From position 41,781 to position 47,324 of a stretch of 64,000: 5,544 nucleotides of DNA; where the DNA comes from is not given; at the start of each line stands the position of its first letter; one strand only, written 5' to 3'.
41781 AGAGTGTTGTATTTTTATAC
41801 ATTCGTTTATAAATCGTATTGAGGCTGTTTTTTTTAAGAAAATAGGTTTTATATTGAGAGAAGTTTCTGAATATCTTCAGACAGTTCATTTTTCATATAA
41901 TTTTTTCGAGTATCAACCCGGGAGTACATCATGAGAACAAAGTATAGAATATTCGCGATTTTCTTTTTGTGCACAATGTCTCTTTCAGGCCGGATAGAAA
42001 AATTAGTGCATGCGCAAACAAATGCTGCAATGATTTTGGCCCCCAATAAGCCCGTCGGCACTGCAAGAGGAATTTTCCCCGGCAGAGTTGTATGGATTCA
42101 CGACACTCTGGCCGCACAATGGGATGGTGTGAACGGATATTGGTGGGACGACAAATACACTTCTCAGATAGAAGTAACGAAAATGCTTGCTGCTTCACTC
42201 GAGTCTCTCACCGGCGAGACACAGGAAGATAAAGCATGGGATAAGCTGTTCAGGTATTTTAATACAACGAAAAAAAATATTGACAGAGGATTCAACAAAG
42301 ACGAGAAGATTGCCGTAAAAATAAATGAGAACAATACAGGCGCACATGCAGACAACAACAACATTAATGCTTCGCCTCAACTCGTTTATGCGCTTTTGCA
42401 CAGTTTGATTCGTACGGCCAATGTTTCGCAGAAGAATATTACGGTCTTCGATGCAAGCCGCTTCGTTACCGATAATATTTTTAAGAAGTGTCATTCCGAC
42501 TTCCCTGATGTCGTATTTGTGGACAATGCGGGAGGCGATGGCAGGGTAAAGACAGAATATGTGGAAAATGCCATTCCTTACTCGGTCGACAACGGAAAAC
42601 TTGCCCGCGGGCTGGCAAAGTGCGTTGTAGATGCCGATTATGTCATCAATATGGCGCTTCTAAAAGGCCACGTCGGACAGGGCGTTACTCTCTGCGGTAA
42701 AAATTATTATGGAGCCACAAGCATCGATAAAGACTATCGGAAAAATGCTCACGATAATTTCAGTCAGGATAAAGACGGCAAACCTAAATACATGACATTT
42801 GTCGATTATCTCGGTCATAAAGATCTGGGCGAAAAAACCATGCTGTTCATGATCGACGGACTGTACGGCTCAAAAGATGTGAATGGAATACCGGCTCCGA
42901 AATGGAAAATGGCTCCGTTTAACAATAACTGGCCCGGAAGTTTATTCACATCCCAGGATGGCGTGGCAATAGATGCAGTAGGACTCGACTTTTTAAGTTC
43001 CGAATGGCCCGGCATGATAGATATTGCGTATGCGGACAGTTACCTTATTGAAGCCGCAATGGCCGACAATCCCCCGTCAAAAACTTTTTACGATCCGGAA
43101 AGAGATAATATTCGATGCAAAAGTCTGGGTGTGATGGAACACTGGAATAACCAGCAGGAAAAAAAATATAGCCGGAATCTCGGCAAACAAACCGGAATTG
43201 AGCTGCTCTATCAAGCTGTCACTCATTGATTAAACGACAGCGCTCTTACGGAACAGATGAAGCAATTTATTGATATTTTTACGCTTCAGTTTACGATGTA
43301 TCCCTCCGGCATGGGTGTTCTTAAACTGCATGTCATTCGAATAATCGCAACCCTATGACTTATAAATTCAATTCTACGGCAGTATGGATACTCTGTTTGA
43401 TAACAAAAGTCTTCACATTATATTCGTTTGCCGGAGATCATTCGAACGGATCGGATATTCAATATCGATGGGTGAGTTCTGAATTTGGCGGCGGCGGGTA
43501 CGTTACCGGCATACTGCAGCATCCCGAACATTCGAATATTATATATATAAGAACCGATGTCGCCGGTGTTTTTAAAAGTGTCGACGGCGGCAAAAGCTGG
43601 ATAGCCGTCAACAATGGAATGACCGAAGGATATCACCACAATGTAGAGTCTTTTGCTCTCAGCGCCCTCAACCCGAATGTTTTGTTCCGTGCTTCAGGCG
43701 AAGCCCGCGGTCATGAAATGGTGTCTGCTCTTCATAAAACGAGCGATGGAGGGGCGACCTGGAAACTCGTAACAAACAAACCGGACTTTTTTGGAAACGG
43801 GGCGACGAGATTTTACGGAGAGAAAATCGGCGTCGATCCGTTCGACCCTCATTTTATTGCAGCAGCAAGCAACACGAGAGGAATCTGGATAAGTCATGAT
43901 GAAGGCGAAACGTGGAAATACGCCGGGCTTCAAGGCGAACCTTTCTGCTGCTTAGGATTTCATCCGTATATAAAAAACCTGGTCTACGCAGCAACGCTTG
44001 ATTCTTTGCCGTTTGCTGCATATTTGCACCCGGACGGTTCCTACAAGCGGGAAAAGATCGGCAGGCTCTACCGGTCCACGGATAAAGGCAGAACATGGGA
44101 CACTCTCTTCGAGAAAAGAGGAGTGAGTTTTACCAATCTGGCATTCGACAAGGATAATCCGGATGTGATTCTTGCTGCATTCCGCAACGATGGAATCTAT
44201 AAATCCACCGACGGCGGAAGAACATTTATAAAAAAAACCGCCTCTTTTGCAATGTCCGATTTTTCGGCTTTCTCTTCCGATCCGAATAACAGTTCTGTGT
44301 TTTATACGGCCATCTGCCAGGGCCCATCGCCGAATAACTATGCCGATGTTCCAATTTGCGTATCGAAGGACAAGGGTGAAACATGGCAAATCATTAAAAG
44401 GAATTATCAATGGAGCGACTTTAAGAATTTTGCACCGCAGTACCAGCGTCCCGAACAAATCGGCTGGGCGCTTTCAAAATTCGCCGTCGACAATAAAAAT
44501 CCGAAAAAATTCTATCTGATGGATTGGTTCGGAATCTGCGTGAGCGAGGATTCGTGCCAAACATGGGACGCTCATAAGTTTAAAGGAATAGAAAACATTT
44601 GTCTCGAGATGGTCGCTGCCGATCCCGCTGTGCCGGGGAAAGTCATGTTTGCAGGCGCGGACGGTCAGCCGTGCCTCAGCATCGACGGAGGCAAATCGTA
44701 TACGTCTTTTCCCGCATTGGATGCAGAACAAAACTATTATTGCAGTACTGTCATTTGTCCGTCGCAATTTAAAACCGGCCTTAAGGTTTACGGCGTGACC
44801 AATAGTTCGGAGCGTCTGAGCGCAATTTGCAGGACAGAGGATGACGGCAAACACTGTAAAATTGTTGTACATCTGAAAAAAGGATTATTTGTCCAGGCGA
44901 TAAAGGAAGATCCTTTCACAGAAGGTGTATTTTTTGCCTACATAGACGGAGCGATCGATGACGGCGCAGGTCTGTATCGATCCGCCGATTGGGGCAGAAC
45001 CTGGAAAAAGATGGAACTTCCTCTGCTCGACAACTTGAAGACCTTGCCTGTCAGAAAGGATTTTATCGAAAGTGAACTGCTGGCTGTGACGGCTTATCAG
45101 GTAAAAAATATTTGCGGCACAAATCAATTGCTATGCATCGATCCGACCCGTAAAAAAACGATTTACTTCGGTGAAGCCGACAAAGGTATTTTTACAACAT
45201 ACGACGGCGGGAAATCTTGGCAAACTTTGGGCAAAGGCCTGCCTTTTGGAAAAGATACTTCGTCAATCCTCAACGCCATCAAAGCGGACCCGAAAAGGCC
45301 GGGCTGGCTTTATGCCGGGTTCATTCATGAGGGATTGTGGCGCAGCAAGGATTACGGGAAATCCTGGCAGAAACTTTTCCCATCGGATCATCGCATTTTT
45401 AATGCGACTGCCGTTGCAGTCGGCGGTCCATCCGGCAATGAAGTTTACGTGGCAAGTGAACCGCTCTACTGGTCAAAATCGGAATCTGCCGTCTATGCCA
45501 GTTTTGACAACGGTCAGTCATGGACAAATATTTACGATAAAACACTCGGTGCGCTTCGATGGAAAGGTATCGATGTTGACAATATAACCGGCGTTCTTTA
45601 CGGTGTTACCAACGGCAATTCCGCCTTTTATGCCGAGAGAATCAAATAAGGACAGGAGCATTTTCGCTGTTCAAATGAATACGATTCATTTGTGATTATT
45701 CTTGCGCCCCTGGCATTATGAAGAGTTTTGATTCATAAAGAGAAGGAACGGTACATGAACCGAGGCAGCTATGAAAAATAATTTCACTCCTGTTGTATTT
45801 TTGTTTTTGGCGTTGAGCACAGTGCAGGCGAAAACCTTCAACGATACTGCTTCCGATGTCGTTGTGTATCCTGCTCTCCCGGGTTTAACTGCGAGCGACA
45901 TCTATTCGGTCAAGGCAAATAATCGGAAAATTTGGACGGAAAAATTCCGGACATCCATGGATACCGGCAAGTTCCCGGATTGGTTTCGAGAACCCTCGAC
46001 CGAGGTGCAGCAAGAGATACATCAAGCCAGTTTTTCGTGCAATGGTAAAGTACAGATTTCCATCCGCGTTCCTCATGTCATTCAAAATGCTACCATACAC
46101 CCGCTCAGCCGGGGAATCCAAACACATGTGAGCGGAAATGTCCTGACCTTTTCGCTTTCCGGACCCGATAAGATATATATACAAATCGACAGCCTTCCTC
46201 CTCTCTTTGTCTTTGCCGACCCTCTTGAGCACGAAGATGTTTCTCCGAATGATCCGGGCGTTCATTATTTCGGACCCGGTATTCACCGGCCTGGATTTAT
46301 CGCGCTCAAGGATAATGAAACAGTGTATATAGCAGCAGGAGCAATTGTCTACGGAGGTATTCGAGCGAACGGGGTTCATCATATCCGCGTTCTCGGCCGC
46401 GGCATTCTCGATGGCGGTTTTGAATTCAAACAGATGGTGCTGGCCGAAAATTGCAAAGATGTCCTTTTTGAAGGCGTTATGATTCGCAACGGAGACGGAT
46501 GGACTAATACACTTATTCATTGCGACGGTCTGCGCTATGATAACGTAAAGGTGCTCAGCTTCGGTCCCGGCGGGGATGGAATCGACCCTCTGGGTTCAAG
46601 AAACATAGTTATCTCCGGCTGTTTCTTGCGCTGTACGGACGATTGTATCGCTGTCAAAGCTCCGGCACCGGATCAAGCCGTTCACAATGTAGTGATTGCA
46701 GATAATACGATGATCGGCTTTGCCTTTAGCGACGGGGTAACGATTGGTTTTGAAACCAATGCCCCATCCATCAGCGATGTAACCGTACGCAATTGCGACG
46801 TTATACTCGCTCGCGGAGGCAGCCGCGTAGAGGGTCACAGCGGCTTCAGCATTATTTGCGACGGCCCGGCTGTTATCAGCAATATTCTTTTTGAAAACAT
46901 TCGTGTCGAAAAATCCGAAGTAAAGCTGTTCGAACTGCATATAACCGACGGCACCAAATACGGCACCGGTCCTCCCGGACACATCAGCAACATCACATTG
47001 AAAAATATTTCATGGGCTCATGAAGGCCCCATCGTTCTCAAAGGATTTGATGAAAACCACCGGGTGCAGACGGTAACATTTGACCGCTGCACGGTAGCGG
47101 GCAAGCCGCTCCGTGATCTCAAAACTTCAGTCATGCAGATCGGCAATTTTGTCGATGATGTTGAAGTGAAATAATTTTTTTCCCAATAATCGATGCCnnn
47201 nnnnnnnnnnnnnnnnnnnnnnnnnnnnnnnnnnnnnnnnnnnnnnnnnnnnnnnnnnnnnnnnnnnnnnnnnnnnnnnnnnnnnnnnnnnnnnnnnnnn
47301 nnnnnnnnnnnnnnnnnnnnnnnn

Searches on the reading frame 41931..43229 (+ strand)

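Call 25: search_protein_families(library=pfam, proteins=[window:41931-43229:+], max_evalue=0.0001)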
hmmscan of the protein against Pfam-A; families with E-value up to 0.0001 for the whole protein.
window:41931-43229:+ (432 aa): 1 family
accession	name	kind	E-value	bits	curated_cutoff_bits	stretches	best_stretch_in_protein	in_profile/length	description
PF04015.17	DUF362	-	1.6e-15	58.1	24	1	127-353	1-200/200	Domain of unknown function (DUF362)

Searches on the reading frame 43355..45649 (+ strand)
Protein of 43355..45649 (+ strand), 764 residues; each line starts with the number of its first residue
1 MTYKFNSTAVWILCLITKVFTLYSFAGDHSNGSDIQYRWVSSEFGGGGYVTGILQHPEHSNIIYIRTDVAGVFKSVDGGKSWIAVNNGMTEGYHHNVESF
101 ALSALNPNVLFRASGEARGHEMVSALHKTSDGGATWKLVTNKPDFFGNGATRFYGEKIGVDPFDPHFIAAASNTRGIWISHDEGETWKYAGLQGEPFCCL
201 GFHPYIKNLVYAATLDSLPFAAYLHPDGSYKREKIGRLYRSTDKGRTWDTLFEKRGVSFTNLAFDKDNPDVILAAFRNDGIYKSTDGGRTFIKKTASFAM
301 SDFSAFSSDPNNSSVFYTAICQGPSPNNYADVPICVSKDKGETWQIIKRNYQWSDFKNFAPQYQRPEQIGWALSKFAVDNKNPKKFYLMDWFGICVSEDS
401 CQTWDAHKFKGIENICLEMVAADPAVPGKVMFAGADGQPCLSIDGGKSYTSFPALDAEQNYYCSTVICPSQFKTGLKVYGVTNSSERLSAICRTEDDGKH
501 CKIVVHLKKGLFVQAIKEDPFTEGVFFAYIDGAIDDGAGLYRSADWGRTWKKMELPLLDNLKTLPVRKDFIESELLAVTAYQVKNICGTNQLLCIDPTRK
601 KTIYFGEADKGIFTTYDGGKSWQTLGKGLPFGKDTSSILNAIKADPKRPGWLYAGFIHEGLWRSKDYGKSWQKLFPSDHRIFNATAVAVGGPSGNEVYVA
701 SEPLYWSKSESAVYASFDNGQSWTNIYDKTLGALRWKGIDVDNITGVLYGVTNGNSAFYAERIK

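Call 25: search_protein_families(library=pfam, proteins=[window:43355-45649:+], max_evalue=0.0001)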
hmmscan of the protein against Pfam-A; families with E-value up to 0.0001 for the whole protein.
window:43355-45649:+ (764 aa): 5 families
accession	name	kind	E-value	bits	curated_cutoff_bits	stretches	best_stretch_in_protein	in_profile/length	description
PF15902.12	Sortilin-Vps10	-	7.6e-42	144.1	33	2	237-358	2-123/446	Sortilin, neurotensin receptor 3,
PF02012.26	BNR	-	1.8e-10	39.6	27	0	178-188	1-11/12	BNR/Asp-box repeat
PF13088.12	BNR_2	-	1.6e-09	38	31.4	0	663-726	190-251/277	BNR repeat-like domain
PF14870.12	PSII_BNR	-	2.4e-06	27.5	27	0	588-735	16-149/303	Photosynthesis system II assembly factor YCF48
PF24316.1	Tli3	-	1.3e-05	26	27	0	205-268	51-115/129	T6SS Tli3 immunity protein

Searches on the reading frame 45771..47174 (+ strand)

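Call 3: search_protein_families(library=pfam, proteins=[window:45771-47174:+], max_evalue=0.01)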
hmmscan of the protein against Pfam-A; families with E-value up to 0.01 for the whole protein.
window:45771-47174:+ (467 aa): 2 families
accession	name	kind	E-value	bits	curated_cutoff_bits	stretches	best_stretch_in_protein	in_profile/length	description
PF00295.23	Glyco_hydro_28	-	1.1e-12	48.2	22.9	1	222-419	93-282/324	Glycosyl hydrolases family 28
PF13229.12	Beta_helix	-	0.00014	21.9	25.9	1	225-376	5-136/158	Right handed beta helix region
